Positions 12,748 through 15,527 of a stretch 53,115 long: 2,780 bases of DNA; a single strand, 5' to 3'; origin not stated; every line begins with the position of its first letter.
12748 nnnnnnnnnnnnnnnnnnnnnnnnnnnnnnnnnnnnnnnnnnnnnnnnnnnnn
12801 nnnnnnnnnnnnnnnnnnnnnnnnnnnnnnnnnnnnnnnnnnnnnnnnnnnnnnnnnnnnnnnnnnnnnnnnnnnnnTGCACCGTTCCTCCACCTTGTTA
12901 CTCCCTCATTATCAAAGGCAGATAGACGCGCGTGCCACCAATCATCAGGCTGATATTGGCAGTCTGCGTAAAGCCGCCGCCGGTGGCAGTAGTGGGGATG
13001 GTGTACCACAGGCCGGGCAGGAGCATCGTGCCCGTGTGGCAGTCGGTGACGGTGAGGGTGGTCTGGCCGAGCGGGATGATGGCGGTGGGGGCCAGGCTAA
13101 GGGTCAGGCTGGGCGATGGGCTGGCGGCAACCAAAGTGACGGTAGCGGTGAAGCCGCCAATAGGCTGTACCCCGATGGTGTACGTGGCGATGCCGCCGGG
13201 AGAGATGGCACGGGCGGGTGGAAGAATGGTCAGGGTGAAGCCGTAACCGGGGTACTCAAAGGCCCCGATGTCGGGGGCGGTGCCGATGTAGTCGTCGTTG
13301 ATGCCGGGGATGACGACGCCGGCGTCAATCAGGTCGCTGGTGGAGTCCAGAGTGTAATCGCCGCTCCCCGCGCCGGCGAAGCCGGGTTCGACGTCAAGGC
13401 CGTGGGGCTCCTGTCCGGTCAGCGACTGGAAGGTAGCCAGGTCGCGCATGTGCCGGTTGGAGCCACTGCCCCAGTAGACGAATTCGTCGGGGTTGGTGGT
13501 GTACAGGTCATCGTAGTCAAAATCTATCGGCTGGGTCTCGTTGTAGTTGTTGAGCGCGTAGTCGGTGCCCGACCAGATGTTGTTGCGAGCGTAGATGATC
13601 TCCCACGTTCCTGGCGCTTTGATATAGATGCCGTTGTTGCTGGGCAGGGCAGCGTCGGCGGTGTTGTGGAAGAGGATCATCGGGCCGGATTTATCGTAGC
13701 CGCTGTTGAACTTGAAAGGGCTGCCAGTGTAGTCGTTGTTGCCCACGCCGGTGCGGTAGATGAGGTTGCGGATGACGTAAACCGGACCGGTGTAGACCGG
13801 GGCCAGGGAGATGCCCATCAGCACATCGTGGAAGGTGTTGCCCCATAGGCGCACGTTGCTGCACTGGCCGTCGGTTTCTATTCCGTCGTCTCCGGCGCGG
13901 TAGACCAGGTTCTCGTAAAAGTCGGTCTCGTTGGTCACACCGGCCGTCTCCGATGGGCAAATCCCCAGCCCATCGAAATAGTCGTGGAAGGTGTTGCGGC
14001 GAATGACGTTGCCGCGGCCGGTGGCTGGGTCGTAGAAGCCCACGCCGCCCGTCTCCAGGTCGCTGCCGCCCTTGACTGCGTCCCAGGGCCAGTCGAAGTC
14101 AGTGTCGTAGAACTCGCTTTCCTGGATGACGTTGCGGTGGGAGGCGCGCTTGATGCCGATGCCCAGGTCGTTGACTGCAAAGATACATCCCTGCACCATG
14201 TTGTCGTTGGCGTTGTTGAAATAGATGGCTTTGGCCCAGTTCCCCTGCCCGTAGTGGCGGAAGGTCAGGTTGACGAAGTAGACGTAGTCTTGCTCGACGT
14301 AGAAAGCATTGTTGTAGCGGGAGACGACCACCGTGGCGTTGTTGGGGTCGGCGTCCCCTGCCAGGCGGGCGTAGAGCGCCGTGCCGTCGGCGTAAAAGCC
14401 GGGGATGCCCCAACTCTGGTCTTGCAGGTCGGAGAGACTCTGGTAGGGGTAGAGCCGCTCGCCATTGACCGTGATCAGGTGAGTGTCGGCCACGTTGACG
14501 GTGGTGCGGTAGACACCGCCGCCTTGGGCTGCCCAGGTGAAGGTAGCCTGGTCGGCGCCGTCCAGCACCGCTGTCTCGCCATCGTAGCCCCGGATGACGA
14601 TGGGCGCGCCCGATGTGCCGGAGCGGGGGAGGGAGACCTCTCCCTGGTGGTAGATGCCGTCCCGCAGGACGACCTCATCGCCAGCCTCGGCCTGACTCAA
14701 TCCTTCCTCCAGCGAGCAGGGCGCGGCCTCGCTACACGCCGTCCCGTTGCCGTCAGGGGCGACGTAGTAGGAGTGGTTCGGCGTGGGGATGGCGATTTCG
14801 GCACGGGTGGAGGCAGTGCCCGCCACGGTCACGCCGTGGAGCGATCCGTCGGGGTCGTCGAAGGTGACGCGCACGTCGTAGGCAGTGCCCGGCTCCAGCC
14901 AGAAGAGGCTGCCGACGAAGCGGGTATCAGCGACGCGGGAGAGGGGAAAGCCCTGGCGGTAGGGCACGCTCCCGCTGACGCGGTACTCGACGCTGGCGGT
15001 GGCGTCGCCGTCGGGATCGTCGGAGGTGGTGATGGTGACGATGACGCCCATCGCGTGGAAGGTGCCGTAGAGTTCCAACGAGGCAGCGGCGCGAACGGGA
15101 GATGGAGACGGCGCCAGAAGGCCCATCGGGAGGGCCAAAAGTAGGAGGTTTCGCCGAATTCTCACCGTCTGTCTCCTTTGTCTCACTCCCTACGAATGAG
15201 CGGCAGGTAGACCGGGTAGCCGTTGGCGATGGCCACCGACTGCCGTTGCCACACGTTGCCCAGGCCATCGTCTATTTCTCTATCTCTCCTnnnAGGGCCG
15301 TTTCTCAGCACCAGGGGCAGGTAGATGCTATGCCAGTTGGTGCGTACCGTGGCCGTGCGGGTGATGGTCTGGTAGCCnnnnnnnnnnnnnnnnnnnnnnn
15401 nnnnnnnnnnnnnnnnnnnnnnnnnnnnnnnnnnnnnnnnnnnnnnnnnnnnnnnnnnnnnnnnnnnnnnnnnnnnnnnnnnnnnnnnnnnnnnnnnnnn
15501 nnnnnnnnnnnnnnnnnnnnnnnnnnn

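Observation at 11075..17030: Shared extreme C-terminal motif YLPL[IV][LM][RN] on four signal-peptide proteins: candidate unnamed sorting or anchoring signal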

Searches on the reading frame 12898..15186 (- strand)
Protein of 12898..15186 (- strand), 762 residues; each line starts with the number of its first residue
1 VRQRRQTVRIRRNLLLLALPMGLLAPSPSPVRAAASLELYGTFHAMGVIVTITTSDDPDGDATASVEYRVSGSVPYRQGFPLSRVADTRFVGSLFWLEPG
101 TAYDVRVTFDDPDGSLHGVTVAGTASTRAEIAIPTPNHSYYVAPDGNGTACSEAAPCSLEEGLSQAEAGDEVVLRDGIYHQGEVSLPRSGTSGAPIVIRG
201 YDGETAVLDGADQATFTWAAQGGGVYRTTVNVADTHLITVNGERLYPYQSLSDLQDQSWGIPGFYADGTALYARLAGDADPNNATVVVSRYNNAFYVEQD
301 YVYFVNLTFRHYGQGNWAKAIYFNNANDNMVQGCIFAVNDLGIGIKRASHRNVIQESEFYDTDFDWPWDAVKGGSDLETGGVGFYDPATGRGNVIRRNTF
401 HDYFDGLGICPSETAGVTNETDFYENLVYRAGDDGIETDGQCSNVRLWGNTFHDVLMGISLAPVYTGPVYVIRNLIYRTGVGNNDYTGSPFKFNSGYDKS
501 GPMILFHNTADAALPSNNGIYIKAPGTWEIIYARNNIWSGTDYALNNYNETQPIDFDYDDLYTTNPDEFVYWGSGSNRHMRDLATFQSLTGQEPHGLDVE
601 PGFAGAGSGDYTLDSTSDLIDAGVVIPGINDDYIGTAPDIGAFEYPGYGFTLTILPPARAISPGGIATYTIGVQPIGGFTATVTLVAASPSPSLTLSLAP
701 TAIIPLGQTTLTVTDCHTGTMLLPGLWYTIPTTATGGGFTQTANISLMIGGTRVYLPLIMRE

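Call 4: search_protein_families(library=ncbifam, proteins=[window:12898-15186:-], max_evalue=1)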
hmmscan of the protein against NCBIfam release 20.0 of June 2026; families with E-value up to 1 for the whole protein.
window:12898-15186:- (762 aa): 5 families
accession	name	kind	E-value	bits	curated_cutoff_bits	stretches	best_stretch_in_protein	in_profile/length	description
TIGR04247.1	NosD_copper_fam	subfamily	2.7e-05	22.9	300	1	306-361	241-284/377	nitrous oxide reductase family maturation protein NosD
NF041903.1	exo-PATE_PelX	equivalog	0.0055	15.1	1490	1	137-222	389-474/734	pectate disaccharide-lyase PelX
TIGR03804.1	para_beta_helix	repeat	0.015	15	19.45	1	321-360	2-40/44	parallel beta-helix repeat protein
NF041518.1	choice_anch_Q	domain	0.052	13.8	25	0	613-645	19-57/58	choice-of-anchor Q domain-containing protein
NF050076.1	sort_motif_YLP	domain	0.068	13.1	15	1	753-761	3-11/11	YLP-box putative sorting motif-containing protein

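Call 5: search_protein_families(library=pfam, proteins=[window:12898-15186:-], max_evalue=0.1)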
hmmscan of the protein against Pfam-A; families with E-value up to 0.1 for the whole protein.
window:12898-15186:- (762 aa): 3 families
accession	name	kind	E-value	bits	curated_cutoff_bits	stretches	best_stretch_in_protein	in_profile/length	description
PF13229.12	Beta_helix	-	9.9e-09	35.5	25.9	2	292-413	23-124/158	Right handed beta helix region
PF14592.12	Chondroitinas_B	-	1.5e-05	24.6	24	1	158-210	6-58/426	Chondroitinase B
PF05048.19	NosD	-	0.043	13.7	23.6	0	302-452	49-169/212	Periplasmic copper-binding protein (NosD)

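Call 9: find_encoding_contigs(protein=window:12898-15186:-, flank=10000, max_places=4)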
Protein window:12898-15186:- (762 aa): no gene with exactly this product is on record in the collection.

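Call 46: find_homologous_proteins(query=window:12898-15186:-, max_evalue=1e-10)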
Query window:12898-15186:- (762 aa): 767 proteins with E <= 1e-10 among 8000 candidates; the best 120 are listed.
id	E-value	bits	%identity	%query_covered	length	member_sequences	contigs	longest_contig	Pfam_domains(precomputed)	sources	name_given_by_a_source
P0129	0.0e+0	1746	100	99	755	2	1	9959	PF13229.13,PF22842.4,PF14592.13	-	-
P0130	0.0e+0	1410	82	95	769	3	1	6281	PF13229.13,PF22842.4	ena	-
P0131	0.0e+0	1380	81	96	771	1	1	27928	PF13229.13,PF22842.4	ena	-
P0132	0.0e+0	1368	78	99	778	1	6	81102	PF13229.13,PF22842.4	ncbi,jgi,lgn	-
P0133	0.0e+0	1335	77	95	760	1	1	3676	PF13229.13,PF22842.4,PF14592.13,PF05048.20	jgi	jgi:parallel beta-helix repeat protein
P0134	0.0e+0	1318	77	95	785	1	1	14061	PF13229.13,PF22842.4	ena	-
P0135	0.0e+0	1314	76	95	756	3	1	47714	PF13229.13,PF22842.4,PF05048.20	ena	-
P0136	0.0e+0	1300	75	99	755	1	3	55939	PF13229.13,PF22842.4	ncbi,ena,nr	ncbi:MAG: right-handed parallel beta-helix repeat-containing protein [Anaerolineae bacterium]|nr:rig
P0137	0.0e+0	1300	75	97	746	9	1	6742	PF13229.13,PF22842.4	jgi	-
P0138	0.0e+0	1291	75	95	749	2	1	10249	PF13229.13,PF22842.4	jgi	jgi:hypothetical protein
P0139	0.0e+0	1290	76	96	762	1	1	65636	PF13229.13,PF22842.4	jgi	-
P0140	0.0e+0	1289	76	97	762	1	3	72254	PF13229.13,PF22842.4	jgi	-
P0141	0.0e+0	1283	75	97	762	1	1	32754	PF13229.13,PF22842.4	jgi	-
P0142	0.0e+0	1278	72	99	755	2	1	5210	PF13229.13,PF22842.4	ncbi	-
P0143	0.0e+0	1272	73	99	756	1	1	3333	PF13229.13,PF22842.4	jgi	-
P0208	0.0e+0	1167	68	96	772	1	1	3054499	PF13229.13,PF22842.4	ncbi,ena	-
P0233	0.0e+0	1145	79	81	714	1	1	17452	PF13229.13,PF22842.4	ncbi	-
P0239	0.0e+0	1139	76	84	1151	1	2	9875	PF00150.25,PF13229.13,PF22842.4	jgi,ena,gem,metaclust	metaclust:\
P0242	0.0e+0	1135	78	80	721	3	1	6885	PF13229.13,PF22842.4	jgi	jgi:hypothetical protein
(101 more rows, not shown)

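Call 48: find_encoding_contigs(protein=P0208, flank=10000, max_places=2)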
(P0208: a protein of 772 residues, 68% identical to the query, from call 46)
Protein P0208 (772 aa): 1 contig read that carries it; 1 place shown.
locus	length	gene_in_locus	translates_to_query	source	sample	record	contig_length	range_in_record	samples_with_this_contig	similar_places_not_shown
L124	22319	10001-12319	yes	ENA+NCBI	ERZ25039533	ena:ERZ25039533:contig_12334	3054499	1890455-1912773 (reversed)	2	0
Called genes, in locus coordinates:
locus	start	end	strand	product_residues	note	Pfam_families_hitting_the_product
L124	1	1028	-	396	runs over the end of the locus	PF01571:GCV_T, PF08669:GCV_T_C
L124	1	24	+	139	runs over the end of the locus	-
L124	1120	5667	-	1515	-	PF01590:GAF, PF13185:GAF_2, PF13492:GAF_3 (weak), PF08448:PAS_4, PF13188:PAS_8, PF13426:PAS_9, PF00990:GGDEF, PF00563:EAL, +4 more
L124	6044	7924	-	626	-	PF00128:Alpha-amylase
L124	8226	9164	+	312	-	PF01513:NAD_kinase (weak), PF00781:DAGK_cat, PF19279:YegS_C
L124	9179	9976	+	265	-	PF00561:Abhydrolase_1, PF12146:Hydrolase_4, PF12697:Abhydrolase_6, PF03096:Ndr, PF20408:Abhydrolase_11 (faint), PF00561:Abhydrolase_1 (weak)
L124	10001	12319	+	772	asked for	PF22842:Pel9A-like_beta_helix, PF13229:Beta_helix (faint)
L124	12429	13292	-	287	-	-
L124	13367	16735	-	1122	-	PF00580:UvrD-helicase, PF13245:AAA_19, PF00580:UvrD-helicase, PF13361:UvrD_C, PF13538:UvrD_C_2 (faint), PF12705:PDDEXK_1 (weak)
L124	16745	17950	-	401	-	PF12705:PDDEXK_1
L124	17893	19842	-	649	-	PF00580:UvrD-helicase (weak), PF21445:ADDB_N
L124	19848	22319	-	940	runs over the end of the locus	PF00176:SNF2-rel_dom, PF04851:ResIII, PF00270:DEAD (weak), PF00271:Helicase_C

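Call 49: search_protein_families(library=pfam, proteins=[P0233, P0242, P0239, P0129], max_evalue=0.001)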
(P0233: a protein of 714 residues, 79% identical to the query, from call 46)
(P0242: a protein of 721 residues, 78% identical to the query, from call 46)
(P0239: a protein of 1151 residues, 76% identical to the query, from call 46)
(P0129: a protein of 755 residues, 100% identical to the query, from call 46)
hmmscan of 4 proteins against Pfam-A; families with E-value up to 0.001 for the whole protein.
P0233 (714 aa): 1 family
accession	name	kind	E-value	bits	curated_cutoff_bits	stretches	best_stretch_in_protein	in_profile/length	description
PF13229.12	Beta_helix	-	1.3e-08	35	25.9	1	298-410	22-113/158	Right handed beta helix region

P0242 (721 aa): 4 families
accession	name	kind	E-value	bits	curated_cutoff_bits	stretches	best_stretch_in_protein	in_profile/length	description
PF13229.12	Beta_helix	-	9.8e-10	38.7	25.9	1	298-407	24-136/158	Right handed beta helix region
PF00404.24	Dockerin_1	-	5.1e-05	23.8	22.9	1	661-710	2-52/57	Dockerin type I domain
PF05048.19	NosD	-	0.00022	21.1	23.6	0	323-364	128-169/212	Periplasmic copper-binding protein (NosD)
PF14592.12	Chondroitinas_B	-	0.00093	18.7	24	0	163-208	6-51/426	Chondroitinase B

P0239 (1151 aa): 4 families
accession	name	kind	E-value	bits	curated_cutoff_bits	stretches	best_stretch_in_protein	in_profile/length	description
PF00150.24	Cellulase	-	1.3e-22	81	23.5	1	802-1105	18-270/272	Cellulase (glycosyl hydrolase family 5)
PF13229.12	Beta_helix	-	1.3e-07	31.8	25.9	1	346-430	69-136/158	Right handed beta helix region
PF14592.12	Chondroitinas_B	-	0.00011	21.8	24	1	179-225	7-53/426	Chondroitinase B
PF05048.19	NosD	-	0.00084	19.3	23.6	0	308-480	28-169/212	Periplasmic copper-binding protein (NosD)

P0129 (755 aa): 2 families
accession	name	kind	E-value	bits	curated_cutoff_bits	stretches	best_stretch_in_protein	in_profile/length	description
PF13229.12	Beta_helix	-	8.5e-09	35.7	25.9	1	285-406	23-124/158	Right handed beta helix region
PF14592.12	Chondroitinas_B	-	1.5e-05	24.6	24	1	151-203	6-58/426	Chondroitinase B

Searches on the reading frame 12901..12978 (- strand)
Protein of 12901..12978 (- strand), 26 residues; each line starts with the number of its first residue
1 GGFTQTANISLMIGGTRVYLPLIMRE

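Call 6: search_protein_families(library=ncbifam, proteins=[window:12901-12978:-], max_evalue=10)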
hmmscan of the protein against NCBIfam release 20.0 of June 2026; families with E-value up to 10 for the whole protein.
seq(26 aa): 2 families
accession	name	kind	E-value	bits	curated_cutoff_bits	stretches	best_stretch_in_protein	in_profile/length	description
NF050076.1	sort_motif_YLP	domain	0.0013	18.3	15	1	17-25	3-11/11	YLP-box putative sorting motif-containing protein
NF053834.1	ultrashort_CTERM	domain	0.0068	16.3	10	1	17-25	2-10/10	YLP-box putative sorting motif-containing protein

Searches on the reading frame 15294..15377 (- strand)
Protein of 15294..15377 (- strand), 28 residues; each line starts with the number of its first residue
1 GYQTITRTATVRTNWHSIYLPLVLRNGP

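Call 6: search_protein_families(library=ncbifam, proteins=[window:15294-15377:-], max_evalue=10)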
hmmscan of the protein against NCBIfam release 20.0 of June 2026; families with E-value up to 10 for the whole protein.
seq(28 aa): 2 families
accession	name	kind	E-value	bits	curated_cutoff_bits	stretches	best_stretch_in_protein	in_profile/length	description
NF050076.1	sort_motif_YLP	domain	0.0049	16.5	15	1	16-25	2-11/11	YLP-box putative sorting motif-containing protein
NF053834.1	ultrashort_CTERM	domain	0.018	15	10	1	17-25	2-10/10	YLP-box putative sorting motif-containing protein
